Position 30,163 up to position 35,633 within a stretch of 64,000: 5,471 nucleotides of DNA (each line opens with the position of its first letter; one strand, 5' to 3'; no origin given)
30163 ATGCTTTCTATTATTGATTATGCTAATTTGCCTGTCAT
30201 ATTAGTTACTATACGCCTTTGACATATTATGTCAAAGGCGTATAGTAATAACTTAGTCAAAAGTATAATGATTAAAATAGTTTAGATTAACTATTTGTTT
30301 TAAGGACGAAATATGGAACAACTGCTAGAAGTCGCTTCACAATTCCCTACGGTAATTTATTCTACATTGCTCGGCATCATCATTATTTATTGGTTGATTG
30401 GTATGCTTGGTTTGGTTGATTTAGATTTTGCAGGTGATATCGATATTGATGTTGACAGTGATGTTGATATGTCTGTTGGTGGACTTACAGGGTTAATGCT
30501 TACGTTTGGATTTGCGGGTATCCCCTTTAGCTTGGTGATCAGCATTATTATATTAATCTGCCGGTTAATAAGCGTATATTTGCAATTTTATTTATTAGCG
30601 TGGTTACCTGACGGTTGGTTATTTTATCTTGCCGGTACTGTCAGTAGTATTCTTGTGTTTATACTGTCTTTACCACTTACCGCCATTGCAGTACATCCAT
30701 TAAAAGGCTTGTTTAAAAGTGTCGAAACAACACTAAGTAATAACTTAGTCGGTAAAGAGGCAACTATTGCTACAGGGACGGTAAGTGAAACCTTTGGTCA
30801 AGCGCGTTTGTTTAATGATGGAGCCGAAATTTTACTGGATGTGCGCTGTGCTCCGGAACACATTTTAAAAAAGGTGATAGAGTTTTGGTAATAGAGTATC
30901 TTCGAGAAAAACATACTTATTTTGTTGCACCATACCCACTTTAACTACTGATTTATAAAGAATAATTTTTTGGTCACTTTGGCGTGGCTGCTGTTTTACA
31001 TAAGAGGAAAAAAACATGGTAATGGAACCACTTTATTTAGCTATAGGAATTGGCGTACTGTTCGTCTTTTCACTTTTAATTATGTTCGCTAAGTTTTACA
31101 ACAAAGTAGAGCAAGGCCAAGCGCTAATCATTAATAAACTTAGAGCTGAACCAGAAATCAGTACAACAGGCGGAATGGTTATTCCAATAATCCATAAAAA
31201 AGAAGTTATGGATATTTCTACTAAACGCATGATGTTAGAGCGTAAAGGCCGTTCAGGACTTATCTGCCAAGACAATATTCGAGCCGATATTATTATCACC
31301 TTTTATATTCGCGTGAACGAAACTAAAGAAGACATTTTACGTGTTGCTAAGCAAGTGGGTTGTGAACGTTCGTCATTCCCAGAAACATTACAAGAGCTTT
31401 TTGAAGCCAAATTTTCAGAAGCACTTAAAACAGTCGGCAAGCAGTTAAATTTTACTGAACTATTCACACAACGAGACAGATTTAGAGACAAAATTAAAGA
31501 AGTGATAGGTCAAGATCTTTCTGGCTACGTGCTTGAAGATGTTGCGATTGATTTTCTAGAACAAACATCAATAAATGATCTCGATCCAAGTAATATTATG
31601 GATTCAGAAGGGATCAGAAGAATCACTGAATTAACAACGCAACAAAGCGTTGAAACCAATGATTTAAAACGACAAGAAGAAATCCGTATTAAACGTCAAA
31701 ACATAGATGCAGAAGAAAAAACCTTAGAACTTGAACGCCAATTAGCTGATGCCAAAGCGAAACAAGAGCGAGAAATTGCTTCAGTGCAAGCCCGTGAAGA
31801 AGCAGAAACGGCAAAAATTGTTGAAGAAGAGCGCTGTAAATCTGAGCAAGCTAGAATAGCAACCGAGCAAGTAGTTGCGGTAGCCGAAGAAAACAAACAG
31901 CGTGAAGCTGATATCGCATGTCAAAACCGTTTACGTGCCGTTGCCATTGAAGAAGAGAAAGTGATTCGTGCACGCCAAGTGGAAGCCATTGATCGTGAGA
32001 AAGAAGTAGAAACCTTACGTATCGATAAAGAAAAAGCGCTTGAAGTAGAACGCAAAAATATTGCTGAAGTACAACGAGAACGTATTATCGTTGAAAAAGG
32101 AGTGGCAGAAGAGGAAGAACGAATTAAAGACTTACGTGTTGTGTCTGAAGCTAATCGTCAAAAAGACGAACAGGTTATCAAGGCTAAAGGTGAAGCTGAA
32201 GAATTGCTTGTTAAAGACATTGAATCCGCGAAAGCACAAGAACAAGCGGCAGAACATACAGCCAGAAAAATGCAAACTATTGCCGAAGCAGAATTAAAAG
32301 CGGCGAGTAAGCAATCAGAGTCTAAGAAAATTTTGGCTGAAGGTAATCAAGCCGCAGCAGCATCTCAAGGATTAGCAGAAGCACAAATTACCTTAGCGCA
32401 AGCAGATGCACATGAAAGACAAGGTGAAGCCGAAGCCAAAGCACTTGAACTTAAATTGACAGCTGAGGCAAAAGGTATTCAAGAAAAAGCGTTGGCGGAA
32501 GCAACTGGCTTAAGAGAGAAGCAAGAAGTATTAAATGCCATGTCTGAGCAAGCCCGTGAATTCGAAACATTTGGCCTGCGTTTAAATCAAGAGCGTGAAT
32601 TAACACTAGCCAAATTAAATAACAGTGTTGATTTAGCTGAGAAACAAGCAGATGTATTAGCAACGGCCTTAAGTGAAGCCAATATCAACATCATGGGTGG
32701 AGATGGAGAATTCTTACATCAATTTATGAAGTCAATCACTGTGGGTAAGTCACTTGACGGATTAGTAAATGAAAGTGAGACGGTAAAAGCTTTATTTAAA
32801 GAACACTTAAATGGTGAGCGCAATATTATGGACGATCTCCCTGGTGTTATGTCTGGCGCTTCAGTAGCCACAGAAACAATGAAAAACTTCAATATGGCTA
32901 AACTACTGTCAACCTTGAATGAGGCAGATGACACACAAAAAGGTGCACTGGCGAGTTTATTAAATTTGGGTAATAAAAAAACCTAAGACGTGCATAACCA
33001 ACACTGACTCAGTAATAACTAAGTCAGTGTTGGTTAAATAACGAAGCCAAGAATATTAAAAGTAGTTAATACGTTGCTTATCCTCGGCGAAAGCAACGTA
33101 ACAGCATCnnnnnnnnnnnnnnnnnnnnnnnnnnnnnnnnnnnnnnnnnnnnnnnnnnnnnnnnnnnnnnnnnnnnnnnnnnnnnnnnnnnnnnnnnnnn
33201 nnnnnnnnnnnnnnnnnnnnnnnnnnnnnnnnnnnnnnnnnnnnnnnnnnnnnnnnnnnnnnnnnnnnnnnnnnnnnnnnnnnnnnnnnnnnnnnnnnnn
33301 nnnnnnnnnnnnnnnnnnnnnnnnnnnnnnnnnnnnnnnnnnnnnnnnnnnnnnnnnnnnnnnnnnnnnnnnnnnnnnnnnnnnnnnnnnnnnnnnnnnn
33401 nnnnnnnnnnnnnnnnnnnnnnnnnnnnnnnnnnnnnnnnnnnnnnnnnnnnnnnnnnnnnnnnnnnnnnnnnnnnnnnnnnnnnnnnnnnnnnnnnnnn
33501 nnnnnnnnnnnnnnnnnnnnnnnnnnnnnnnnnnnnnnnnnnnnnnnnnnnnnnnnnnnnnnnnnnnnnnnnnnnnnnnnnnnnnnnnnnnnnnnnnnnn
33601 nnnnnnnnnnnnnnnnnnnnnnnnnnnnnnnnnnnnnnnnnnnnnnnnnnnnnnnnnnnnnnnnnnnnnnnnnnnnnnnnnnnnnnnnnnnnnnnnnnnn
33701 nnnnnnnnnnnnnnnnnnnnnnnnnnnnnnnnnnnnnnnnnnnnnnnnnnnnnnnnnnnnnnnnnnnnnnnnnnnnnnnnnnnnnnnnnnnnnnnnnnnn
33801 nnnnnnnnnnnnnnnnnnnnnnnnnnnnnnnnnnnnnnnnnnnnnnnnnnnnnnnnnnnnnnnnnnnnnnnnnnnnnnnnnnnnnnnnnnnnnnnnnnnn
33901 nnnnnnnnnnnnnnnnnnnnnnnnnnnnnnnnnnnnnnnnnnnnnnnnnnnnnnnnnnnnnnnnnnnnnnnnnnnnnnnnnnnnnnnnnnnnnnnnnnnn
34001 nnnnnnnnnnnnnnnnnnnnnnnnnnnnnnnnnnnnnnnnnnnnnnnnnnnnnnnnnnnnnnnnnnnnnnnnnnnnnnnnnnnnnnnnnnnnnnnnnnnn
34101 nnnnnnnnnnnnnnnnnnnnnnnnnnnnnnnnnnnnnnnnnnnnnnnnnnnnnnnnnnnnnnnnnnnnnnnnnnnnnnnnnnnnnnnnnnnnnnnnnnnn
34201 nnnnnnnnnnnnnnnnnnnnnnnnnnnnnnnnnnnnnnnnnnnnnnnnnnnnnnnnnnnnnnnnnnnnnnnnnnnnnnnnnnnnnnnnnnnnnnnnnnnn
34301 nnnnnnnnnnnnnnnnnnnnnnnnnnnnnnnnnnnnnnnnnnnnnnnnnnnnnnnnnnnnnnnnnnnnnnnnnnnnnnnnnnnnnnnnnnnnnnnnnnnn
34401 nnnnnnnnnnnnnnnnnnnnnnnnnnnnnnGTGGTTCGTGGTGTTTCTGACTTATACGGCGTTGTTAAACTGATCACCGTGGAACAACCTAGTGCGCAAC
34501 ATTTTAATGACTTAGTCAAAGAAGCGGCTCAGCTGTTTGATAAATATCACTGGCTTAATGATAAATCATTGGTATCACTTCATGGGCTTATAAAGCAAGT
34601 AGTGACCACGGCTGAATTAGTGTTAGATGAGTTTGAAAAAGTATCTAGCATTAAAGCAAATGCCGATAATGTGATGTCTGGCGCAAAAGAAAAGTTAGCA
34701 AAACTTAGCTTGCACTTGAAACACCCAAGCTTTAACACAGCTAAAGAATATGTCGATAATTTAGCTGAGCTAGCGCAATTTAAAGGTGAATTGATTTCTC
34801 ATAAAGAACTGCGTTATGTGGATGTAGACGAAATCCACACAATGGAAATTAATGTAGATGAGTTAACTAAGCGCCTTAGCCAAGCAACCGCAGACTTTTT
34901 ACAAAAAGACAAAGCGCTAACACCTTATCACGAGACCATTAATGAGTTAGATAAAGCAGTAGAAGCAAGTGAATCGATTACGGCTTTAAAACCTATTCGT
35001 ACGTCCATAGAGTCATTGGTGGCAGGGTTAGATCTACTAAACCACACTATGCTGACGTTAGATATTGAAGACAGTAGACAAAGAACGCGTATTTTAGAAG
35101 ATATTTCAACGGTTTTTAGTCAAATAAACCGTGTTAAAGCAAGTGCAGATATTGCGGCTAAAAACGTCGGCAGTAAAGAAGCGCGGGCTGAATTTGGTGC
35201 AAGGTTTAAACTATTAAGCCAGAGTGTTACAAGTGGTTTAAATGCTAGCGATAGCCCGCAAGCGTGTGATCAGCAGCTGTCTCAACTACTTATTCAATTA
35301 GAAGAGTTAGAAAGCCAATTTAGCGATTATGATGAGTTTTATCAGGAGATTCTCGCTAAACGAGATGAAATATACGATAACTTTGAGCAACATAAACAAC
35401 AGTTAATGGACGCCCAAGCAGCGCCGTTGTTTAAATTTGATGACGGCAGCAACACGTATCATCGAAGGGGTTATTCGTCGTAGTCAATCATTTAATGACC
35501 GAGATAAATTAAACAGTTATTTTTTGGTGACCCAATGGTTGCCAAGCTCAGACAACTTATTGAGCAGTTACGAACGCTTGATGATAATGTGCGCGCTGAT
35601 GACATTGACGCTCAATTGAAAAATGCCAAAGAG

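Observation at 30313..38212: NfeD–flotillin pair followed by ~5.1 kb encoding a giant (~1,700 aa) MoxR/dynein-type AAA+ protein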

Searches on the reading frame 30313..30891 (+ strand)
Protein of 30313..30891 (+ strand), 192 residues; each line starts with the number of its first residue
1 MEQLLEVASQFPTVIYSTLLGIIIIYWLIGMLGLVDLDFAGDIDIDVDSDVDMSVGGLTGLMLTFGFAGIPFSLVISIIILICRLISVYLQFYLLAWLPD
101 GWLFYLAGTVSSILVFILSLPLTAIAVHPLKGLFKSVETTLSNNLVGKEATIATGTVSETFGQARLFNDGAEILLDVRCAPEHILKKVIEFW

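Call 5: search_protein_families(library=pfam, proteins=[window:30313-30891:+], max_evalue=0.01)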
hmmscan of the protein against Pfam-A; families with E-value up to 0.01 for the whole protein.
window:30313-30891:+ (192 aa): 0 families

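Call 6: search_protein_families(library=ncbifam, proteins=[window:30313-30891:+], max_evalue=0.01)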
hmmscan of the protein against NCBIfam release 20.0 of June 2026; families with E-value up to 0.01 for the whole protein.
window:30313-30891:+ (192 aa): 0 families

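Call 8: search_protein_families(library=padloc, proteins=[window:30313-30891:+], max_evalue=0.1)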
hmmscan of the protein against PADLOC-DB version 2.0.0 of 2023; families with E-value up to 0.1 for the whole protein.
window:30313-30891:+ (192 aa): 0 families

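Call 33: search_protein_families(library=pfam, proteins=[window:30313-30891:+], max_evalue=1)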
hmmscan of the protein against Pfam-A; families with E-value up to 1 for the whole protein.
window:30313-30891:+ (192 aa): 0 families

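Call 48: search_solved_structures(query=A4, max_evalue=1, show_alignments=1)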
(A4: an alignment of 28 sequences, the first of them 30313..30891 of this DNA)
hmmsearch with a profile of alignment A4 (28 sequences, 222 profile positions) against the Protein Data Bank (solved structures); distinct sequences matched with E-value up to 1: 3.
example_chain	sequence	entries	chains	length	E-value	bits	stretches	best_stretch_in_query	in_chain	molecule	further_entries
1g16_A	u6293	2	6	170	0.92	11.8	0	110-180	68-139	RAS-RELATED PROTEIN SEC4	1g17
4z8y_A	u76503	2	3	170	0.99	11.6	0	110-180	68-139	Ras-related protein SEC4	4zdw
2ocy_C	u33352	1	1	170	1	11.6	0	110-180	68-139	Ras-related protein SEC4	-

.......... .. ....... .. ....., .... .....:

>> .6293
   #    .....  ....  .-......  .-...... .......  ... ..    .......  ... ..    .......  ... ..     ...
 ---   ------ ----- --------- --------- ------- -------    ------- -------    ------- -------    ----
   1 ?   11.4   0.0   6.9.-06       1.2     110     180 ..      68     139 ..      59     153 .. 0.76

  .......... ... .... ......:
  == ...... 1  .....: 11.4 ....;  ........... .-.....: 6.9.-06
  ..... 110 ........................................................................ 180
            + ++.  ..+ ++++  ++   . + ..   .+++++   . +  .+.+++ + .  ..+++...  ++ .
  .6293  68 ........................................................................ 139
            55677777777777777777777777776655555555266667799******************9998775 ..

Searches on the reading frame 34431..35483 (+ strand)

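Call 5: search_protein_families(library=pfam, proteins=[window:34431-35483:+], max_evalue=0.01)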
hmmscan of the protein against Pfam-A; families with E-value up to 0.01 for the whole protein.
window:34431-35483:+ (350 aa): 2 families
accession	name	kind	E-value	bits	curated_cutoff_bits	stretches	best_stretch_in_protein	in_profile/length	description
PF25472.1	DUF7902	-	3.5e-24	85.2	26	1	161-241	1-81/85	Domain of unknown function (DUF7902)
PF12458.13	DUF3686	-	0.00013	21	25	1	1-40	409-448/448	ATPase involved in DNA repair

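Call 6: search_protein_families(library=ncbifam, proteins=[window:34431-35483:+], max_evalue=0.01)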
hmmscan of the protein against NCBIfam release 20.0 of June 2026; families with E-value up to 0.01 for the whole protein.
window:34431-35483:+ (350 aa): 0 families

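Call 8: search_protein_families(library=padloc, proteins=[window:34431-35483:+], max_evalue=0.1)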
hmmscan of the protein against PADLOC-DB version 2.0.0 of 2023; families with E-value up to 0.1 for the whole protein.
window:34431-35483:+ (350 aa): 1 family
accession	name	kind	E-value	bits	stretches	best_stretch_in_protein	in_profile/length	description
PDLC03868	LmuB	-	0.029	10.7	1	81-299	246-459/1035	-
